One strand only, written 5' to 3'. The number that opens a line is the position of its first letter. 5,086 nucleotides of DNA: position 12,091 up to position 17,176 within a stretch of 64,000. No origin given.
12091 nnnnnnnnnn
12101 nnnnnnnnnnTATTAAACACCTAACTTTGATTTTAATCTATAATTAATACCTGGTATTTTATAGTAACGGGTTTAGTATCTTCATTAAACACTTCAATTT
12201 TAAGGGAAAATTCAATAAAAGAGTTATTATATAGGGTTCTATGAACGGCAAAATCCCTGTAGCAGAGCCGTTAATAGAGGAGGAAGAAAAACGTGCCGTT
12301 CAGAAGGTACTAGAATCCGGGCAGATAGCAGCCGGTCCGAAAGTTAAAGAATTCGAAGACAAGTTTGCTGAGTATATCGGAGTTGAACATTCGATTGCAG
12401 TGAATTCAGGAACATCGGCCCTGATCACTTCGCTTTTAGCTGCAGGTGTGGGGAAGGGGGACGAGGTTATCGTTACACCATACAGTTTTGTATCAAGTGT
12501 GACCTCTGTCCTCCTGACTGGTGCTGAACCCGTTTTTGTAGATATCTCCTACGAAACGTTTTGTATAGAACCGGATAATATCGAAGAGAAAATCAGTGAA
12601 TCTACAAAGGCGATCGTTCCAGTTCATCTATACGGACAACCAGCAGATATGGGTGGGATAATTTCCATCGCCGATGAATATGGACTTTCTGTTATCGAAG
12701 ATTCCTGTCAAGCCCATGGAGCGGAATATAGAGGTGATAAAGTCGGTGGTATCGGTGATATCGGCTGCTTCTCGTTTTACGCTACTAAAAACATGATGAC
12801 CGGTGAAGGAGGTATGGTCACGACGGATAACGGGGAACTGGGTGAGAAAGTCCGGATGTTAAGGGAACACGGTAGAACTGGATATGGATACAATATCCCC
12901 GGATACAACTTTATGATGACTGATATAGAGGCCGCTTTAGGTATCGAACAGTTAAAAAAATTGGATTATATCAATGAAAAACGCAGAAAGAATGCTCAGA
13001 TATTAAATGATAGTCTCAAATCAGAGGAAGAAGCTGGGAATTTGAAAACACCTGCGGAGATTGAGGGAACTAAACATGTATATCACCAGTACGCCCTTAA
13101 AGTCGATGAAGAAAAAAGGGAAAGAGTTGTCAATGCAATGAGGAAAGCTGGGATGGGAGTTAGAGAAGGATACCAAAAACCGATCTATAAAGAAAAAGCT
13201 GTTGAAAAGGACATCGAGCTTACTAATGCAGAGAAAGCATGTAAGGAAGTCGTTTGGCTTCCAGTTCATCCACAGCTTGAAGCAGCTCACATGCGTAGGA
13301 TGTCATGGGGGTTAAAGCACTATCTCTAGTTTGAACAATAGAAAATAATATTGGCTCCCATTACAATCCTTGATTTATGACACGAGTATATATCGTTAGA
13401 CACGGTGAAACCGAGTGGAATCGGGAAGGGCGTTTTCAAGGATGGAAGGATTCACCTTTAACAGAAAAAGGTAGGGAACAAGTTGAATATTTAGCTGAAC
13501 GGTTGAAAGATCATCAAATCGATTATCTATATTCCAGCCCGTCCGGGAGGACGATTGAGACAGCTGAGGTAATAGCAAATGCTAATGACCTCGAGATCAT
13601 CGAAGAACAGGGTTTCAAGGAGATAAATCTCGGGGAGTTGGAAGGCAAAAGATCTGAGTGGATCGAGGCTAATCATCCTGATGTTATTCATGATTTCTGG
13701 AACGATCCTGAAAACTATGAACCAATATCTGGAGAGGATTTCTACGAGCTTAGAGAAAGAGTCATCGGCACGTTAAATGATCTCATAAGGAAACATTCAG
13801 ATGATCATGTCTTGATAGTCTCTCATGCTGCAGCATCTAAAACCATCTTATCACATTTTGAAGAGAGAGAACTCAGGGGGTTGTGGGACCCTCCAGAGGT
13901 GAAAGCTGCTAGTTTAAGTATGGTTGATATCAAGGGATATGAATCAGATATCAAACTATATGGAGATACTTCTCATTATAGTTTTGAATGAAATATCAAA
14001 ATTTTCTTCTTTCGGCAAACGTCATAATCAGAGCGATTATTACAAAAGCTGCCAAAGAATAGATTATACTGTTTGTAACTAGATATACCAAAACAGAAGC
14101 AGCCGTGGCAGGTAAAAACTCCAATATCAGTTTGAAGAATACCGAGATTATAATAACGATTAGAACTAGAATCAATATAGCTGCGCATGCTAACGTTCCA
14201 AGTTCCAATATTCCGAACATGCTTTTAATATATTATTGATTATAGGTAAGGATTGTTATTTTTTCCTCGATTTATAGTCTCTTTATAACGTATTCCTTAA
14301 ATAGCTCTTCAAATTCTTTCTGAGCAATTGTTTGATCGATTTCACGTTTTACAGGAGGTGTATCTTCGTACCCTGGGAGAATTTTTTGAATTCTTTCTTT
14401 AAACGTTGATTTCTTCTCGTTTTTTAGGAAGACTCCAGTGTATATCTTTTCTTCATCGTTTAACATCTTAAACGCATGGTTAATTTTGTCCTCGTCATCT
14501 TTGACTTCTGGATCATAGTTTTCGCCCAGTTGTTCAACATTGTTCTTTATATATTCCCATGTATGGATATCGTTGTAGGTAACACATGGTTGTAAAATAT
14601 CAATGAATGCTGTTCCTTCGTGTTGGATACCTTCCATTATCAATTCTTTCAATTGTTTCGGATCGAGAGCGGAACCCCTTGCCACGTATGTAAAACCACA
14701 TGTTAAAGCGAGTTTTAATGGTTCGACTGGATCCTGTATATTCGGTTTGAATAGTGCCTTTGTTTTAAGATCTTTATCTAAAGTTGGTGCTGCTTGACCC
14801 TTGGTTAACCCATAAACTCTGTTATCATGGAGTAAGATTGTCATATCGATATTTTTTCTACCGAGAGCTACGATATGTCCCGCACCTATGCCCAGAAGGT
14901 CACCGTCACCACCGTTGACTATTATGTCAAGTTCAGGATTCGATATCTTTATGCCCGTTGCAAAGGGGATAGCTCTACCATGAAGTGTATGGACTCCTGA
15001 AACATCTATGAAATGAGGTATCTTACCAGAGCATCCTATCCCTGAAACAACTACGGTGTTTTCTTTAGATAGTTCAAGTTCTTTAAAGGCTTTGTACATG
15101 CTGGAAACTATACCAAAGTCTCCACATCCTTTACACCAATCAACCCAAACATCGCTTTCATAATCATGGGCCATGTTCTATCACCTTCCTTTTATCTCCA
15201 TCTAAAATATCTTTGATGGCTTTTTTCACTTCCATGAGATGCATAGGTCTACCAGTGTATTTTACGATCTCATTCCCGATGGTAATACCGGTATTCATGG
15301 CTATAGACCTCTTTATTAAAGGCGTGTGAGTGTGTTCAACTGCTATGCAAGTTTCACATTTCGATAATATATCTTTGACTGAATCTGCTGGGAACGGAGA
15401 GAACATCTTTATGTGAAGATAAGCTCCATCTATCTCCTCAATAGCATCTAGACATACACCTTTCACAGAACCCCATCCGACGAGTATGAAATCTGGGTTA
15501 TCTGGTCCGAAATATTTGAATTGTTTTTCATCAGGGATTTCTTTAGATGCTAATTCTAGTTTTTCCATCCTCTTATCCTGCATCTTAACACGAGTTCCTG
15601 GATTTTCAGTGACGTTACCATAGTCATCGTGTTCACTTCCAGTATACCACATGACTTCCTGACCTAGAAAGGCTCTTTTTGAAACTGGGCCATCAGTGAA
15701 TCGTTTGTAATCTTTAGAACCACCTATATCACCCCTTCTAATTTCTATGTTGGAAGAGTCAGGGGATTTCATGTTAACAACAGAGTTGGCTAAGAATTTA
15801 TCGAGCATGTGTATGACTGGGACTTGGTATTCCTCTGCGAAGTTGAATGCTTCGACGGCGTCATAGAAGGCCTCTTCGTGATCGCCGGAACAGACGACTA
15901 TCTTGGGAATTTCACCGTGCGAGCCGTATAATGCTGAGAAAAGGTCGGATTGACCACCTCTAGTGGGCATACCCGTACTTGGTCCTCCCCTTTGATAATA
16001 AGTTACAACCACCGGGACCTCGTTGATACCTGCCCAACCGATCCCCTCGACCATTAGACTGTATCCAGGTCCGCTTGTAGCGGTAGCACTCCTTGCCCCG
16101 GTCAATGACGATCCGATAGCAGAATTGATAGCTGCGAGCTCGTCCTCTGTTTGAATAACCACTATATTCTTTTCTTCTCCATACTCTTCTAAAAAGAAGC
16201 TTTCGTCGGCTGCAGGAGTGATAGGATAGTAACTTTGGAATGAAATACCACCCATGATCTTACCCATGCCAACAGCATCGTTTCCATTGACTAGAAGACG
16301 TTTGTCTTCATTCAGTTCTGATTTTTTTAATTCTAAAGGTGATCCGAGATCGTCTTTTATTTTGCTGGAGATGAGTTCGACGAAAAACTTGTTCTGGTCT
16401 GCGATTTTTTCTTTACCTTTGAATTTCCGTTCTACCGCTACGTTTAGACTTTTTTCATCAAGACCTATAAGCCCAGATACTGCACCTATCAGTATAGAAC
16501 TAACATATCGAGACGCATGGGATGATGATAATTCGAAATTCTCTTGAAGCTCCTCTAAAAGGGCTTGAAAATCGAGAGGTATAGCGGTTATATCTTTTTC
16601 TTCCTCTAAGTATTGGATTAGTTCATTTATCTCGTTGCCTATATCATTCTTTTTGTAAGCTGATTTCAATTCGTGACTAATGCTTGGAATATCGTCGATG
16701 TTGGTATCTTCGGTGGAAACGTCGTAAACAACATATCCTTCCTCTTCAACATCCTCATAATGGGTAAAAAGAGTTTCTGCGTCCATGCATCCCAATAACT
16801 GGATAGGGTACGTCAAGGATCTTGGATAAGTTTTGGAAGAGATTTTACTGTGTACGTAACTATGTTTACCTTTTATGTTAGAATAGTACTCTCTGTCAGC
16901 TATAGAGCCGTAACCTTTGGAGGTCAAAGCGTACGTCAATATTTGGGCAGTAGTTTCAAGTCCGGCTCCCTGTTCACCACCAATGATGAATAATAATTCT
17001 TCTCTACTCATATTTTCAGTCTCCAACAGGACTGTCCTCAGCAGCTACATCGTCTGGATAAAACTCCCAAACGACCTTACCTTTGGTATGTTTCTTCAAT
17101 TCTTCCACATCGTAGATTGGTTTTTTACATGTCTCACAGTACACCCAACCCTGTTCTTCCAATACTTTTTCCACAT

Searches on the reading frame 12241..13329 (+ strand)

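Call 12: search_protein_families(library=pfam, proteins=[window:12241-13329:+], max_evalue=0.001)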
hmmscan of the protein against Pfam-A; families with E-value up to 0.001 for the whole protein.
window:12241-13329:+ (362 aa): 5 families
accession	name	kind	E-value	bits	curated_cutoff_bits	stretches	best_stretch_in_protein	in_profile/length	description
PF01041.23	DegT_DnrJ_EryC1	-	1.3e-123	413.3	19.8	1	12-353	3-354/360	DegT/DnrJ/EryC1/StrS aminotransferase family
PF00155.27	Aminotran_1_2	-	3.2e-07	30.3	19.7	1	23-125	29-150/361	Aminotransferase class I and II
PF01053.26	Cys_Met_Meta_PP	-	2.2e-06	26.9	27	1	33-275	52-282/381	Cys/Met metabolism PLP-dependent enzyme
PF01276.26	OKR_DC_1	-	1.9e-05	24.1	27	1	35-129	68-171/417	Orn/Lys/Arg decarboxylase, major domain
PF01212.27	Beta_elim_lyase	-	5.9e-05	23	27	1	28-315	27-245/288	Beta-eliminating lyase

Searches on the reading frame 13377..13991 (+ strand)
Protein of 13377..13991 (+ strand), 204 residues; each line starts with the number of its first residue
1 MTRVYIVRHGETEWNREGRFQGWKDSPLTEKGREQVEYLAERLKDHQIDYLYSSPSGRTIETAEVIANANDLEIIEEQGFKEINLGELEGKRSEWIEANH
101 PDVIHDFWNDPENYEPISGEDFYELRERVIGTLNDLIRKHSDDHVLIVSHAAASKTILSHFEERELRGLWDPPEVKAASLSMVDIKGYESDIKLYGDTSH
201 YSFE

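Call 12: search_protein_families(library=pfam, proteins=[window:13377-13991:+], max_evalue=0.001)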
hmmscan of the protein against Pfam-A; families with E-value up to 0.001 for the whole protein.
window:13377-13991:+ (204 aa): 1 family
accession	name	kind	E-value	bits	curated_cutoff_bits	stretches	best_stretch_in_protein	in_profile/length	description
PF00300.27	His_Phos_1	-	2.8e-60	203.8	21.7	1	4-198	1-194/194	Histidine phosphatase superfamily (branch 1)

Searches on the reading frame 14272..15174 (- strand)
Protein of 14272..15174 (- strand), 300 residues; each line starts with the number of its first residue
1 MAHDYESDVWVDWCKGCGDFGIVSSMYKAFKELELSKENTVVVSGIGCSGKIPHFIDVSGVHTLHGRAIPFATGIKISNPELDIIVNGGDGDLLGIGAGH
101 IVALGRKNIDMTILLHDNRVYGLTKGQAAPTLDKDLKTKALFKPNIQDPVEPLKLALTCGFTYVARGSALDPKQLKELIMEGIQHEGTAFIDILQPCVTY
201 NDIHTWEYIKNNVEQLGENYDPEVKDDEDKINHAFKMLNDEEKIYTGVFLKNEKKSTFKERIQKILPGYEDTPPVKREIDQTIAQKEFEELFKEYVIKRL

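Call 12: search_protein_families(library=pfam, proteins=[window:14272-15174:-], max_evalue=0.001)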
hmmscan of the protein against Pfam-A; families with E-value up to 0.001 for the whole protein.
window:14272-15174:- (300 aa): 2 families
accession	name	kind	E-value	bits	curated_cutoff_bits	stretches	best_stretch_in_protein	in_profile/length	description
PF02775.26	TPP_enzyme_C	-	2.9e-27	95.7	21.9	1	46-193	2-151/151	Thiamine pyrophosphate enzyme, C-terminal TPP binding domain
PF12367.13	PFO_beta_C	-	1.1e-15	57.9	24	1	197-265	1-64/66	Pyruvate ferredoxin oxidoreductase beta subunit C terminal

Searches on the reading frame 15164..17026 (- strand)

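Call 12: search_protein_families(library=pfam, proteins=[window:15164-17026:-], max_evalue=0.001)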
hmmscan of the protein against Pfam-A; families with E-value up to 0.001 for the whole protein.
window:15164-17026:- (620 aa): 4 families
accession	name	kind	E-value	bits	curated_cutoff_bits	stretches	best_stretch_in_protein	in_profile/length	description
PF01855.24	POR_N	-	1.2e-54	185.9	27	1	255-482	2-228/231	Pyruvate flavodoxin/ferredoxin oxidoreductase, thiamine diP-bdg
PF01558.24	POR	-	9.5e-28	97.9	27.4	1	20-213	2-165/173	Pyruvate ferredoxin/flavodoxin oxidoreductase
PF02776.23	TPP_enzyme_N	-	0.00034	20.8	26.8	0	275-352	27-106/119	Thiamine pyrophosphate enzyme, N-terminal TPP binding domain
PF17147.9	PFOR_II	-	0.00049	20.8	27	0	512-570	2-65/102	Pyruvate:ferredoxin oxidoreductase core domain II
